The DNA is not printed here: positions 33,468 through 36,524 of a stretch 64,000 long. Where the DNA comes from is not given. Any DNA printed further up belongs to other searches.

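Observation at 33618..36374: About 918-aa helical-repeat protein with a DUF2325-like tail embedded in the rluB-tpiA core operon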

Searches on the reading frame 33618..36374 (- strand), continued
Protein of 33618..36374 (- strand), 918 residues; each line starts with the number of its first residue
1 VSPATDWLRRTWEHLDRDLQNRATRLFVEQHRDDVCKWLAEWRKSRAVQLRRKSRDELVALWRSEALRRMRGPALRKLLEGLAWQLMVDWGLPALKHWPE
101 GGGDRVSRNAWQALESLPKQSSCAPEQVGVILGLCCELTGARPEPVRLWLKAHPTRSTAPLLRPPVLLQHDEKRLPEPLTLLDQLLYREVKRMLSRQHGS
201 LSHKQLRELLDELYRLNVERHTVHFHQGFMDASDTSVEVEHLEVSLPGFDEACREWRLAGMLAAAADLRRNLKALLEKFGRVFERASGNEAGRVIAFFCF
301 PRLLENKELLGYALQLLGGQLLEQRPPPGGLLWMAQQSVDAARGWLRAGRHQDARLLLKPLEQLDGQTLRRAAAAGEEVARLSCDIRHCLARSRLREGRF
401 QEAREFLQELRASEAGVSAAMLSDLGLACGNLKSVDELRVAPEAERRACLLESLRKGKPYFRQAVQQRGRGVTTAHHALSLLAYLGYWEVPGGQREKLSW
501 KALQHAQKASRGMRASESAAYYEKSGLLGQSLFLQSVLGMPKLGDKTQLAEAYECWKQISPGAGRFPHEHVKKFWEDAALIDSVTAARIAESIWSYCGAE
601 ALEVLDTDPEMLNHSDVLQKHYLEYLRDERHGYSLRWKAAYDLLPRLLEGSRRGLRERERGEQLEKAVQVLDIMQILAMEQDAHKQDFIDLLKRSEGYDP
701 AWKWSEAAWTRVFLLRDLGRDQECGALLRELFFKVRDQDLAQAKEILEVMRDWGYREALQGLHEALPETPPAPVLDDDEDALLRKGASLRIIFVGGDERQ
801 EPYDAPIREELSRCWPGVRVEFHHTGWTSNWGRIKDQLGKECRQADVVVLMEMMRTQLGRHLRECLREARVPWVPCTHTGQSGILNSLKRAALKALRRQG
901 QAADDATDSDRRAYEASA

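Call 74: search_protein_families(library=pfam, proteins=[L042:6180-9083:+, L042:13801-16320:+, L042:16352-18829:+, L036:11349-16130:+, L041:1107-3158:+, L040:2036-3883:+, L024:6695-9103:+, L023:11881-16500:+, L009:1884-3641:+, L017:6796-8685:+], max_evalue=0.0001)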
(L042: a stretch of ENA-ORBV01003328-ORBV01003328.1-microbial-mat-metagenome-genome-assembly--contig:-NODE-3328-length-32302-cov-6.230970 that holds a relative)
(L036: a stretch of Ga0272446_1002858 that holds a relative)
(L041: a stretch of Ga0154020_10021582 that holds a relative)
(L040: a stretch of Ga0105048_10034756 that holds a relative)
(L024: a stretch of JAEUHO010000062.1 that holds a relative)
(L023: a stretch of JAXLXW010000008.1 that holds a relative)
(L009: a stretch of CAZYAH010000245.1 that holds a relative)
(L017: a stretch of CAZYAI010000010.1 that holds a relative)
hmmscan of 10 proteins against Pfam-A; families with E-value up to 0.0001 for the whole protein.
L042:6180-9083:+ (967 aa): 4 families
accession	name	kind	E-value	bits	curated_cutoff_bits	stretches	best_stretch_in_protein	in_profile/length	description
PF18766.7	SWI2_SNF2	-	4.2e-63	213.4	26.7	1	180-388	13-219/221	SWI2/SNF2 ATPase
PF11867.13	T1RH-like_C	-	7.3e-23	81.9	26.8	1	637-929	10-302/329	Type I restriction enzyme HindI endonuclease subunit-like, C-terminal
PF22679.2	T1R_D3-like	-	1.3e-18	68.4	27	1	540-607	88-157/158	Type I restriction enzyme subunit R domain 3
PF04851.21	ResIII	-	1.9e-18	67.3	22.5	1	187-323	25-163/164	Type III restriction enzyme, res subunit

L042:13801-16320:+ (839 aa): 1 family
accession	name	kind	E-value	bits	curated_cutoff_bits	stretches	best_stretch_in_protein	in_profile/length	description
PF00982.27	Glyco_transf_20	-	5e-114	382.1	32.5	1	345-807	2-468/473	Glycosyltransferase family 20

L042:16352-18829:+ (825 aa): 3 families
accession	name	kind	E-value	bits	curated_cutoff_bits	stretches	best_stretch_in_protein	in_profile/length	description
PF00723.27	Glyco_hydro_15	-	4.9e-50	171.1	22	1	451-812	5-424/427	Glycosyl hydrolases family 15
PF22422.2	MGH1-like_GH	-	1.4e-08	35.1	27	1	635-691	174-229/356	Mannosylglycerate hydrolase MGH1-like glycoside hydrolase domain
PF19291.4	TREH_N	-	3.1e-08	33.6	23.1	1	236-387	18-154/211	Trehalase-like, N-terminal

L036:11349-16130:+ (1593 aa): 4 families
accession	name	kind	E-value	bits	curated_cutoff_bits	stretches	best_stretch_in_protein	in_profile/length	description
PF07669.17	Eco57I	-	1.8e-17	64.4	25.3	1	810-1076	2-139/171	Eco57I restriction-modification methylase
PF20473.4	MmeI_Mtase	-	4.4e-12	46.2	27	1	732-832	16-86/259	MmeI, DNA-methyltransferase domain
PF20464.3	MmeI_N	-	2.4e-05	25.2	27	1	294-396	95-179/181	MmeI, N-terminal domain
PF20466.3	MmeI_TRD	-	3.3e-05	23.8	27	0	1304-1370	140-206/207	MmeI, target recognition domain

L041:1107-3158:+ (683 aa): 2 families
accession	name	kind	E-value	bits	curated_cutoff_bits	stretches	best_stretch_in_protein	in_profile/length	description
PF13337.12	BrxL_ATPase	-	8.5e-127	422.7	25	1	158-475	1-313/313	Lon-like protease BrxL-like, ATPase domain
PF20442.3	BrxL_N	-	1.4e-43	148.4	28.2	1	15-145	2-132/132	BREX system Lon protease-like protein BrxL N-terminal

L040:2036-3883:+ (615 aa): 1 family
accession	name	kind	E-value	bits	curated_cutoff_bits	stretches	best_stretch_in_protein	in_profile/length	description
PF02810.21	SEC-C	-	1.8e-06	28.1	20.4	1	150-167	1-18/19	SEC-C motif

L024:6695-9103:+ (802 aa): 1 family
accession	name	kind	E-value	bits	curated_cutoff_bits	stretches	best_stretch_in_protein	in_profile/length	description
PF02810.21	SEC-C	-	3.3e-06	27.3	20.4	1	335-352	1-18/19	SEC-C motif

L023:11881-16500:+ (1539 aa): 2 families
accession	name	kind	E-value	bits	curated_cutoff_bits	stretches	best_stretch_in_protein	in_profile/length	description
PF19543.5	GH123_N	-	0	1326.3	22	1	555-1537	2-969/969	Glycoside hydrolase 123, N-terminal domain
PF22680.2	Glyco_hydro_123_N_2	-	1.8e-05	25.1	27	0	817-849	107-139/142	Glycoside hydrolase 123 N-terminal domain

L009:1884-3641:+ (585 aa): 1 family
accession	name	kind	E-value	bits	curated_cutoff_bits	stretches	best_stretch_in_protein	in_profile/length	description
PF03235.19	GmrSD_N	-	5.7e-27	95.6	33.2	1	8-262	1-197/199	GmrSD restriction endonuclease, N-terminal domain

L017:6796-8685:+ (629 aa): 2 families
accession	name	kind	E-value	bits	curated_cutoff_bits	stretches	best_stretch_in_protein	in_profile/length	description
PF04932.20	Wzy_C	-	9.7e-19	68.1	31.7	1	202-391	2-149/149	O-Antigen ligase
PF14559.12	TPR_19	-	5.8e-08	33.4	25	0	549-594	12-59/68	Tetratricopeptide repeat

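Call 78: search_protein_families(library=pfam, proteins=[L005:14223-14780:+, L005:14919-16400:+, L005:16498-17589:+, L005:17635-17991:+, L005:18011-19672:+, L005:19662-20669:+, L006:7772-9205:+, L010:2590-3720:+, L010:330-1754:+, L017:12119-12892:+], max_evalue=0.0001)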
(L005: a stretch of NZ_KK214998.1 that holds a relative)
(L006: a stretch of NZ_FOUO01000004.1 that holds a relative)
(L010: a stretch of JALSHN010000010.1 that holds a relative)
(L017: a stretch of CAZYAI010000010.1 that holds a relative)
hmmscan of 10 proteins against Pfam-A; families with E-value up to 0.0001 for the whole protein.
L005:14223-14780:+ (185 aa): 2 families
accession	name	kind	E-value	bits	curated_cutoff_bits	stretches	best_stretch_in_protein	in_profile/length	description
PF16823.10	tPilZ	-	1.3e-13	51.8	25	1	48-183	5-135/136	Atypical PilZ domain, cyclic di-GMP receptor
PF07238.19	PilZ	-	4.6e-05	24.1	22.5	1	96-172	25-101/102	PilZ domain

L005:14919-16400:+ (493 aa): 6 families
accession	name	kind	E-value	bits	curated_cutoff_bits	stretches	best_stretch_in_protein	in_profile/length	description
PF00158.32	Sigma54_activat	-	1.5e-74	249.7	20.2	1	159-325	2-168/168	Sigma-54 interaction domain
PF14532.12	Sigma54_activ_2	-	1.1e-22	81.1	25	1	160-329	2-138/138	Sigma-54 interaction domain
PF25601.1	AAA_lid_14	-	1.9e-22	79.3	27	1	330-408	1-80/87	AAA+ ATPase lid domain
PF02954.25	HTH_8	-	1.1e-11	44.7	22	1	444-482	4-42/42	Bacterial regulatory protein, Fis family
PF06490.17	FleQ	-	7.9e-10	39.5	22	1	23-137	2-107/108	Flagellar regulatory protein FleQ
PF07728.20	AAA_5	-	2.8e-05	24.6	22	1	181-299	1-122/139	AAA domain (dynein-related subfamily)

L005:16498-17589:+ (363 aa): 6 families
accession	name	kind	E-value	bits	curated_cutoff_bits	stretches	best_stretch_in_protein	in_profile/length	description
PF00158.32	Sigma54_activat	-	6.4e-69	231.4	20.2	1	34-199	2-167/168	Sigma-54 interaction domain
PF14532.12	Sigma54_activ_2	-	7e-19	68.9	25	1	49-204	16-138/138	Sigma-54 interaction domain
PF25601.1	AAA_lid_14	-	6e-16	58.5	27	1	205-275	1-73/87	AAA+ ATPase lid domain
PF02954.25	HTH_8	-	8.6e-12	45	22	1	315-354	2-41/42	Bacterial regulatory protein, Fis family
PF07728.20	AAA_5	-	2.5e-06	28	22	1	57-177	2-125/139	AAA domain (dynein-related subfamily)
PF13556.12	HTH_30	-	3.8e-06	27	27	1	324-357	5-38/59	PucR C-terminal helix-turn-helix domain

L005:17635-17991:+ (118 aa): 1 family
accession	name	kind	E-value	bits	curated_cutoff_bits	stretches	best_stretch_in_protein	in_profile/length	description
PF02049.23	FliE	-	3.8e-29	101.1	22.4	1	40-118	13-89/89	Flagellar hook-basal body complex protein FliE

L005:18011-19672:+ (553 aa): 2 families
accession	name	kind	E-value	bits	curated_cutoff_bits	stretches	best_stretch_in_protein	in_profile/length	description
PF01514.23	YscJ_FliF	-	5.3e-66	222.3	24.4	1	46-221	2-178/179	Secretory protein of YscJ/FliF family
PF08345.17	YscJ_FliF_C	-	1.3e-46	159.1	23.8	1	255-425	2-147/147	Flagellar M-ring protein C-terminal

L005:19662-20669:+ (335 aa): 4 families
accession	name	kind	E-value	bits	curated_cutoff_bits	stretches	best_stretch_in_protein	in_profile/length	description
PF01706.21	FliG_C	-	1.1e-47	161.1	23.3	1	220-326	2-108/108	FliG C-terminal domain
PF14842.11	FliG_N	-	4.3e-46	156.2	25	2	6-108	1-103/104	FliG N-terminal domain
PF14841.11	FliG_M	-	8e-36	122.6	25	1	117-190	1-74/76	FliG middle domain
PF03448.22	MgtE_N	-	2.8e-10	41.1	25.9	0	111-163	33-85/102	MgtE intracellular N domain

L006:7772-9205:+ (477 aa): 3 families
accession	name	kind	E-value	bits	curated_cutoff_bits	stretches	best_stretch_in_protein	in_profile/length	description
PF00226.36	DnaJ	-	1.7e-17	63.7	27.8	1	6-69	1-63/63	DnaJ domain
PF07603.17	Lcl_C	-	4.2e-10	40.4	34.9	1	122-221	1-86/117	Lcl C-terminal domain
PF13424.12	TPR_12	-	2.6e-05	24.8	30.1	0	261-327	3-69/77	Tetratricopeptide repeat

L010:2590-3720:+ (376 aa): 2 families
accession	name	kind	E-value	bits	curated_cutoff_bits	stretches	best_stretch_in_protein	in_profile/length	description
PF10282.15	Lactonase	-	2.1e-34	119.7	21.7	4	266-353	244-330/344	Lactonase, 7-bladed beta-propeller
PF08450.18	SGL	-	1.1e-06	28.9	26.3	0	83-158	136-215/246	SMP-30/Gluconolactonase/LRE-like region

L010:330-1754:+ (474 aa): 1 family
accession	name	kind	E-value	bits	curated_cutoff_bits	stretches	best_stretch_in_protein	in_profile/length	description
PF00512.31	HisKA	-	4.1e-09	36.8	26.9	1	255-314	6-62/66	His Kinase A (phospho-acceptor) domain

L017:12119-12892:+ (257 aa): 1 family
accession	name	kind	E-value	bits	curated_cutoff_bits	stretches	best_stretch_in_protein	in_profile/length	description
PF01416.25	PseudoU_synth_1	-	2.1e-39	134.8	23.3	2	147-249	1-108/108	tRNA pseudouridine synthase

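Call 79: fold_search(model_id=the predicted structure, library=viral)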
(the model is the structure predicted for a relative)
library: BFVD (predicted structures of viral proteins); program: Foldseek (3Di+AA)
matches with E <= 10: 556; with E <= 0.001: 1
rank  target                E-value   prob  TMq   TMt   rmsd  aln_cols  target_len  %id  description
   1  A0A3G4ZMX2            4.7e-04  0.99  0.12  0.12  26.8       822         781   11  RING-type domain-containing protein [Terrestrivirus sp.]
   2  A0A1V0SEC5            2.0e-03  1.00  0.15  0.12  21.0       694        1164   11  Glycosyltransferase family 2 [Indivirus ILV1]
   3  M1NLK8                5.8e-03  1.00  0.19  0.41  13.9       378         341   12  Repeat protein [Moumouvirus goulette]
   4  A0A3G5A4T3            6.5e-03  1.00  0.17  0.24  28.5       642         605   10  RING-type domain-containing protein [Harvfovirus sp.]
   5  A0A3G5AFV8            7.7e-03  0.95  0.15  0.18  29.2       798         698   13  J domain-containing protein [Hyperionvirus sp.]
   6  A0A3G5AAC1            1.1e-02  1.00  0.16  0.26  19.9       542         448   12  UDP-N-acetylglucosamine--peptide N-acetylglucosaminyltransferase SPINDLY [Hyperionvirus sp.]
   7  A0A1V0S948            1.7e-02  1.00  0.17  0.31  15.0       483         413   13  TPR repeat protein [Catovirus CTV1]
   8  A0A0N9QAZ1            1.9e-02  0.94  0.16  0.19  27.2       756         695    7  Uncharacterized protein [Chrysochromulina ericina virus CeV-01B]
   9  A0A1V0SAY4            2.2e-02  0.96  0.14  0.22  24.2       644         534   10  TPR repeat protein [Catovirus CTV1]
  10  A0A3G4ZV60            2.6e-02  0.98  0.15  0.24  18.9       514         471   12  Uncharacterized protein [Barrevirus sp.]
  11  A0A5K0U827            3.5e-02  0.90  0.10  0.19  17.7       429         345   12  Gamma-soluble NSF attachment protein (Fragment) [Yasminevirus sp. GU-2018]
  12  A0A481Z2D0            4.0e-02  1.00  0.19  0.31  16.2       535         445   10  Sel1 repeat protein [Mimivirus LCMiAC02]
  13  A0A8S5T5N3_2          4.0e-02  0.41  0.11  0.10  27.0       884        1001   10  Tail tape measure (Fragment) [Siphoviridae sp. ctGpg14]
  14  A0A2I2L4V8            4.5e-02  1.00  0.19  0.31  14.8       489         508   12  Tetratricopeptide repeat protein [Orpheovirus IHUMI-LCC2]
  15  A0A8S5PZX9            4.5e-02  0.94  0.16  0.22  40.0       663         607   12  Serine-pyruvate aminotransferase [Siphoviridae sp. ctOCb13]
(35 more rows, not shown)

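Call 98: search_solved_structures(query=A7, max_evalue=1)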
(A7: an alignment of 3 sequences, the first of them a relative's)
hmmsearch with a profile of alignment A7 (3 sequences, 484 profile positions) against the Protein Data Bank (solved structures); distinct sequences matched with E-value up to 1: 0.

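Call 102: search_dna_similar(query=P0001, collection=plasmids, mode=protein, max_evalue=0.001, max_rows=20)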
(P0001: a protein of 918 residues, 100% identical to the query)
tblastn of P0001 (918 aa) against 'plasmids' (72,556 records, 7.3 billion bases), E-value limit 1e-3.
No match.

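Call 103: search_dna_similar(query=P0001, collection=phages, mode=protein, max_evalue=0.001, max_rows=10)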
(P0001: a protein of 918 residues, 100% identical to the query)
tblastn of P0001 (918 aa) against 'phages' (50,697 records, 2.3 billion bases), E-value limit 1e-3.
No match.

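Call 104: search_dna_similar(query=P0011, collection=plasmids, mode=protein, max_evalue=0.001, max_rows=20)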
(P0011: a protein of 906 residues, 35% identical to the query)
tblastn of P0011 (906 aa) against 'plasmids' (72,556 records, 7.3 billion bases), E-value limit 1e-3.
No match.
